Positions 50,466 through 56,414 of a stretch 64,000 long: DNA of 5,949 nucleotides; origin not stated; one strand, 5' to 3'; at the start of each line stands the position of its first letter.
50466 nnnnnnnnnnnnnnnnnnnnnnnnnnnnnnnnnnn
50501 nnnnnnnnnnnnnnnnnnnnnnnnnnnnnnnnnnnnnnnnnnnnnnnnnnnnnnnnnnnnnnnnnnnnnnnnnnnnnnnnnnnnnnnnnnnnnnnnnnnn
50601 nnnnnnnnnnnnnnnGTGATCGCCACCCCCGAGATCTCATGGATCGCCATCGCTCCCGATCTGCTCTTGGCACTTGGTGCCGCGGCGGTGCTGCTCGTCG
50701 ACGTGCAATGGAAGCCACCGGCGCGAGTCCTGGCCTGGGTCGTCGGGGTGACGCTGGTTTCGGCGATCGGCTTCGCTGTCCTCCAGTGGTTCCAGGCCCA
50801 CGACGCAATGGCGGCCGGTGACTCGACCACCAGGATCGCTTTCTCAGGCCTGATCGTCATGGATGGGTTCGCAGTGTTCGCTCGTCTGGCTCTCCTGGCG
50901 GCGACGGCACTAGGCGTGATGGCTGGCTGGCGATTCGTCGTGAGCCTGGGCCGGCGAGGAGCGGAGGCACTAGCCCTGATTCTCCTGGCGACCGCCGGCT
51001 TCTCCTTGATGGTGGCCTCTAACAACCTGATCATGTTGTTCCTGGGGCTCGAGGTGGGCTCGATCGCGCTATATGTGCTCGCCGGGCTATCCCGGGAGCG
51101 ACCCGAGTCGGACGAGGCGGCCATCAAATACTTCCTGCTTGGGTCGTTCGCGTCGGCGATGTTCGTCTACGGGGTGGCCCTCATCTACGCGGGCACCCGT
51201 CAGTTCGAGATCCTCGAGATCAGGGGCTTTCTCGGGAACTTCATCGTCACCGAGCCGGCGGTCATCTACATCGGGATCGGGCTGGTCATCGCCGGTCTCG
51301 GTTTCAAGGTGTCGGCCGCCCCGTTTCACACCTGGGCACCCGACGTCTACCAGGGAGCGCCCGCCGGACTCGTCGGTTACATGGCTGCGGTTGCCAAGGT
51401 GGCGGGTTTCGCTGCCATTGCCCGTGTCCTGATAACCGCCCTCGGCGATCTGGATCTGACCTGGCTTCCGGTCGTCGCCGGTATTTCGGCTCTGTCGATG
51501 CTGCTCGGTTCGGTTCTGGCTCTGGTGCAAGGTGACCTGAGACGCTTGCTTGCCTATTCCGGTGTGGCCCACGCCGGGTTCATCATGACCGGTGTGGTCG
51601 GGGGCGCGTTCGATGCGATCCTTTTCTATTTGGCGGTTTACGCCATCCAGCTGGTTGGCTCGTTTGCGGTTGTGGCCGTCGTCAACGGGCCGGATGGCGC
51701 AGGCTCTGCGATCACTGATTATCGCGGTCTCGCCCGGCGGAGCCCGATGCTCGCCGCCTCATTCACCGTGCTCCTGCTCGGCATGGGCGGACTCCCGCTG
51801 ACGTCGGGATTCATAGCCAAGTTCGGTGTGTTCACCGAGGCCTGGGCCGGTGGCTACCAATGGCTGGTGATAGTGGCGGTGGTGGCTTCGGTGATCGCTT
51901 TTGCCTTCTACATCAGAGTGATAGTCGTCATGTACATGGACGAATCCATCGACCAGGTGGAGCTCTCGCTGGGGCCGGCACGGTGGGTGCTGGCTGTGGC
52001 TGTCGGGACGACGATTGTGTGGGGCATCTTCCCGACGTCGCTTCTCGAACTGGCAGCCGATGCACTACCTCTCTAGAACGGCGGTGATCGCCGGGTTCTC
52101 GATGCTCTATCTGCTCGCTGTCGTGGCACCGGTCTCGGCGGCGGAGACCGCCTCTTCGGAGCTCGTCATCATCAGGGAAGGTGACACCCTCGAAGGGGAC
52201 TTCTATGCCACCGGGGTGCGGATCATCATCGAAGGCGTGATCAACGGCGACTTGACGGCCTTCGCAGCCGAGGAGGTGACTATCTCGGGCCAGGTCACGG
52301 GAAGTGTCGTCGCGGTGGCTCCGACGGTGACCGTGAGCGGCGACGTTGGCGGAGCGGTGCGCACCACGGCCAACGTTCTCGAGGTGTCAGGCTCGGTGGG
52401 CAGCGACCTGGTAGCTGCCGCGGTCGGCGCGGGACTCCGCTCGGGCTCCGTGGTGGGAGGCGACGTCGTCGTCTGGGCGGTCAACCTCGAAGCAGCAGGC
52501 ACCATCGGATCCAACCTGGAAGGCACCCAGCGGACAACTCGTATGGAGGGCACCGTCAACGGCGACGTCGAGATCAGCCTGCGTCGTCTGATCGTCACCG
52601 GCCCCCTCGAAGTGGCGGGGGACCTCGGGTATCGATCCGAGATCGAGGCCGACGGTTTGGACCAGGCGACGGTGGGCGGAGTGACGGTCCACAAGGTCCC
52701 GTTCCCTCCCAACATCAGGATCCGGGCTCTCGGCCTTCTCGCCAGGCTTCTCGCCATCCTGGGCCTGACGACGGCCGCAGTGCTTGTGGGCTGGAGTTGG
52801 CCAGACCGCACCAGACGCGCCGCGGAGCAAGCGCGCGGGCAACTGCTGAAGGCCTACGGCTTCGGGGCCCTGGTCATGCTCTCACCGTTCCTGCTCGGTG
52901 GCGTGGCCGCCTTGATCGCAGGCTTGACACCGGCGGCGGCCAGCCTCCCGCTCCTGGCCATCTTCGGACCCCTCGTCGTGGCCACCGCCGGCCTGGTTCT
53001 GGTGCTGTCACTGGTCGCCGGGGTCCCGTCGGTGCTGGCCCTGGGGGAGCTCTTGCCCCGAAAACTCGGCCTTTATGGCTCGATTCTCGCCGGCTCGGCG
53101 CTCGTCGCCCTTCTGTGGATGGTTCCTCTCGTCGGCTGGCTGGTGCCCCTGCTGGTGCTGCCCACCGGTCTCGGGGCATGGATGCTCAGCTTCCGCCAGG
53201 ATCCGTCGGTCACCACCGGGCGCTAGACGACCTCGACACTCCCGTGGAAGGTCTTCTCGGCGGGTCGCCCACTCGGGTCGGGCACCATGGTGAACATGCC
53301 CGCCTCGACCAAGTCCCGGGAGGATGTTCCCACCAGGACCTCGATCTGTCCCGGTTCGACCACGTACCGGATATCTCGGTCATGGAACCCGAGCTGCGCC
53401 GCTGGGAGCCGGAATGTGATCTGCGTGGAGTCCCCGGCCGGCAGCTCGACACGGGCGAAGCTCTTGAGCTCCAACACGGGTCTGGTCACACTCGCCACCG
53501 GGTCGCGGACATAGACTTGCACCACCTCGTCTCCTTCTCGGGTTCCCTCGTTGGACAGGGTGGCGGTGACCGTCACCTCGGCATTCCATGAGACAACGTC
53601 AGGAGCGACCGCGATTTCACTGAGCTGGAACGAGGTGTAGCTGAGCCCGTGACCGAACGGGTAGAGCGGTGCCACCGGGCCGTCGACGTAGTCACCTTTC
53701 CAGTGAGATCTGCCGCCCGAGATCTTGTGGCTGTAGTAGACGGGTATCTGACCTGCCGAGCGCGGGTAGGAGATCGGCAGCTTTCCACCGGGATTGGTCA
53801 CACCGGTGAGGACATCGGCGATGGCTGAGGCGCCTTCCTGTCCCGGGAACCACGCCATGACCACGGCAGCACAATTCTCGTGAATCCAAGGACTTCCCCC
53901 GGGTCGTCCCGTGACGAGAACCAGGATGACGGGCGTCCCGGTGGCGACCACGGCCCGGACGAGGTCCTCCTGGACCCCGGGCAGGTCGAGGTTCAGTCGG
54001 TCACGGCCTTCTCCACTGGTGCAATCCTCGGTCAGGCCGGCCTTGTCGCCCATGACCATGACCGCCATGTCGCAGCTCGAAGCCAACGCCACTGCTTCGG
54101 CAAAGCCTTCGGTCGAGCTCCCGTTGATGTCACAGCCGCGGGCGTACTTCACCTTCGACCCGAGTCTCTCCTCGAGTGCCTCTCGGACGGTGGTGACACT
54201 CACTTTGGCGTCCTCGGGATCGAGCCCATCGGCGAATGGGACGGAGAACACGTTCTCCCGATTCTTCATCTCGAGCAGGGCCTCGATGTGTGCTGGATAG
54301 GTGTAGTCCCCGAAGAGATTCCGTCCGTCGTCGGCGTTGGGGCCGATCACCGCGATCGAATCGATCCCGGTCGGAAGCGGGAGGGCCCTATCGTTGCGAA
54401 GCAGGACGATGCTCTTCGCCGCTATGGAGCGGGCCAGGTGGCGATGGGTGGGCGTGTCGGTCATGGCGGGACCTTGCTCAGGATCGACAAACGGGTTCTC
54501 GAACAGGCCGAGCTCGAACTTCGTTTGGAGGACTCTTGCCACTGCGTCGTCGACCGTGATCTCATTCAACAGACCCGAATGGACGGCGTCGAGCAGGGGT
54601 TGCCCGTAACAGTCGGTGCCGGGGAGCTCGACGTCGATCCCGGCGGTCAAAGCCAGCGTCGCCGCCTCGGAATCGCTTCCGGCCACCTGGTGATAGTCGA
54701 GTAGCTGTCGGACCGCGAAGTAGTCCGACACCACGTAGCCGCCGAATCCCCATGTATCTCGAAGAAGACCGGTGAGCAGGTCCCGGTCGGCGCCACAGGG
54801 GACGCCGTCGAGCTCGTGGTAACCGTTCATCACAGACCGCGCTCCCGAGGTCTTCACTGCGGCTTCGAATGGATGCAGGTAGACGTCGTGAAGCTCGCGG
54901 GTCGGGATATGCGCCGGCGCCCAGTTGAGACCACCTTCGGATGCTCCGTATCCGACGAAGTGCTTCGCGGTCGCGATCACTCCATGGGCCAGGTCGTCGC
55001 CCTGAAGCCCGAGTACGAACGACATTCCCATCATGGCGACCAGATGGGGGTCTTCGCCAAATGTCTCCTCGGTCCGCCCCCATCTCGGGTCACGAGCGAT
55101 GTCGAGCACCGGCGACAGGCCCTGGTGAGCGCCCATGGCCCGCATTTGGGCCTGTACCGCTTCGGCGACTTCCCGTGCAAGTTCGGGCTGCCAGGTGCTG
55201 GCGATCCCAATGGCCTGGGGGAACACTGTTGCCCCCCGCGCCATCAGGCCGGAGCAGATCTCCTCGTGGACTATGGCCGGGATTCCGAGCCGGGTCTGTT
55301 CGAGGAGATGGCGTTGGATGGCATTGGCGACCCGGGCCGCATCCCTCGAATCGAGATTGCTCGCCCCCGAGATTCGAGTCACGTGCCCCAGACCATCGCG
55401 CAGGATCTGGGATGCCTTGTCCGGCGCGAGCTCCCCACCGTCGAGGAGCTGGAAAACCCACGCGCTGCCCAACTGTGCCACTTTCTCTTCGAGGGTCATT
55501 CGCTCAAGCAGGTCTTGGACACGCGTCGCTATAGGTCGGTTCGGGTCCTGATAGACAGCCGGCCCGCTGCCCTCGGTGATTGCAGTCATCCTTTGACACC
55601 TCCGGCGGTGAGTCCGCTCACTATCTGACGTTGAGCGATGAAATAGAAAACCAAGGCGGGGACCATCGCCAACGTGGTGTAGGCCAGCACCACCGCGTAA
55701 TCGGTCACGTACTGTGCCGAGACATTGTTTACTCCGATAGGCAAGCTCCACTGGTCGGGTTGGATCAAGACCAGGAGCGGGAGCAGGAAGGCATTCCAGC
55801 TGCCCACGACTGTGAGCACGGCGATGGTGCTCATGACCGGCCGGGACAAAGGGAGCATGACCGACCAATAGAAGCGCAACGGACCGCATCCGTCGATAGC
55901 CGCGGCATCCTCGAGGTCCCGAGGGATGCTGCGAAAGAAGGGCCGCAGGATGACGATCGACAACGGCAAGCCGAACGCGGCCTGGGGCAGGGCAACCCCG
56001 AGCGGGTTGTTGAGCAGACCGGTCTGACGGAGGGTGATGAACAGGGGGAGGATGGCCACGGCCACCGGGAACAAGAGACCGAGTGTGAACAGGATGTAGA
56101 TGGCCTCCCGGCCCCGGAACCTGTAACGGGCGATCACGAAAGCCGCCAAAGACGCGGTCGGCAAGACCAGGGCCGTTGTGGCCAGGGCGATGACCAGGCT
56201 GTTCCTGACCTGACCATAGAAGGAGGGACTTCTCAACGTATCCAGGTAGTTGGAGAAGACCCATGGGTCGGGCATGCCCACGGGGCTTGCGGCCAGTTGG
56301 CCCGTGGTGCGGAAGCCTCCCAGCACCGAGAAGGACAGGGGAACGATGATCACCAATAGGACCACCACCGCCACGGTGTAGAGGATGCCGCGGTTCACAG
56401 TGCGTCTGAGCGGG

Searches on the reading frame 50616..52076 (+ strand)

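Call 62: search_protein_families(library=pfam, proteins=[window:50616-52076:+], max_evalue=0.0001)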
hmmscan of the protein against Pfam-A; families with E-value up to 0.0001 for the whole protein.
window:50616-52076:+ (486 aa): 1 family
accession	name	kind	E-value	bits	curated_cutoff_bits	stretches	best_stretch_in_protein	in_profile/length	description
PF00361.26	Proton_antipo_M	-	2e-63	214.8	21.5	1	135-427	1-293/294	NADH:quinone oxidoreductase/Mrp antiporter, TM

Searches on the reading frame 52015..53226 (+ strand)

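Call 62: search_protein_families(library=pfam, proteins=[window:52015-53226:+], max_evalue=0.0001)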
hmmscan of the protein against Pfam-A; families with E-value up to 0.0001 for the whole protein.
window:52015-53226:+ (403 aa): 1 family
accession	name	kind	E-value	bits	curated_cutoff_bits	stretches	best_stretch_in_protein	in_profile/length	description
PF04519.19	Bactofilin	-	1.2e-05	25.9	27.9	0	52-132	2-80/98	Polymer-forming cytoskeletal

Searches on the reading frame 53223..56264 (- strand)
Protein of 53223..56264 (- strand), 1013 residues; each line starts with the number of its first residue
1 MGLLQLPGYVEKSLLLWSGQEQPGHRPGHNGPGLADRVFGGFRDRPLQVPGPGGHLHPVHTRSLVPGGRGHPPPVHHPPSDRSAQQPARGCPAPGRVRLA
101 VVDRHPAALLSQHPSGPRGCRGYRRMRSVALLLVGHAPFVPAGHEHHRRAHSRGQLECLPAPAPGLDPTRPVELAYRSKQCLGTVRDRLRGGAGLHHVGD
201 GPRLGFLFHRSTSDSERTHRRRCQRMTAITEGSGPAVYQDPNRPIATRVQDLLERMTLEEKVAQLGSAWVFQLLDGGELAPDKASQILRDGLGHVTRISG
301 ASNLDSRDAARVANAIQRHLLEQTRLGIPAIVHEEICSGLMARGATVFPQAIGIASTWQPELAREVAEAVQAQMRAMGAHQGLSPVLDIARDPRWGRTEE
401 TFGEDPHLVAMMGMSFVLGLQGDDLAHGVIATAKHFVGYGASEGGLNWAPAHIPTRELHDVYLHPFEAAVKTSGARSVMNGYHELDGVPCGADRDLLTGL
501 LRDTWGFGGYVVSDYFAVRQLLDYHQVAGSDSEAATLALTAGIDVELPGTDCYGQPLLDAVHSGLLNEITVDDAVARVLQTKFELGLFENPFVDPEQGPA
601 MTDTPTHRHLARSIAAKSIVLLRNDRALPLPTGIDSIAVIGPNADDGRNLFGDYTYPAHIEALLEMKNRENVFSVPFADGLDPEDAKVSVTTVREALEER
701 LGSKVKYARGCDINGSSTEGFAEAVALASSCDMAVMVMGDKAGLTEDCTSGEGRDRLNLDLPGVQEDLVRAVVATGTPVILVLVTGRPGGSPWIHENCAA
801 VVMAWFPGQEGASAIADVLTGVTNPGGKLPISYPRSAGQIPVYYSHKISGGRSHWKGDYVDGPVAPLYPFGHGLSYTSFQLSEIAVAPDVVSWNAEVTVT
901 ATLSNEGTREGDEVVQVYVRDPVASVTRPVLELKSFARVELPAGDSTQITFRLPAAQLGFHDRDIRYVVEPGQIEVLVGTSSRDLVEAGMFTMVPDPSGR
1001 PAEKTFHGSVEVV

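Call 62: search_protein_families(library=pfam, proteins=[window:53223-56264:-], max_evalue=0.0001)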
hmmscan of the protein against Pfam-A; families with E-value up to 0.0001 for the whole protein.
window:53223-56264:- (1013 aa): 3 families
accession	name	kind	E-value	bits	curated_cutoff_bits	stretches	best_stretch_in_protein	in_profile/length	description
PF00933.27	Glyco_hydro_3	-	7.5e-83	279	27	1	257-580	1-315/316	Glycosyl hydrolase family 3 N terminal domain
PF01915.27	Glyco_hydro_3_C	-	8.6e-51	173.2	31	1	619-876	1-200/200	Glycosyl hydrolase family 3 C-terminal domain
PF14310.12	Fn3-like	-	1.1e-24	86.7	25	1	913-982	1-71/71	Fibronectin type III-like domain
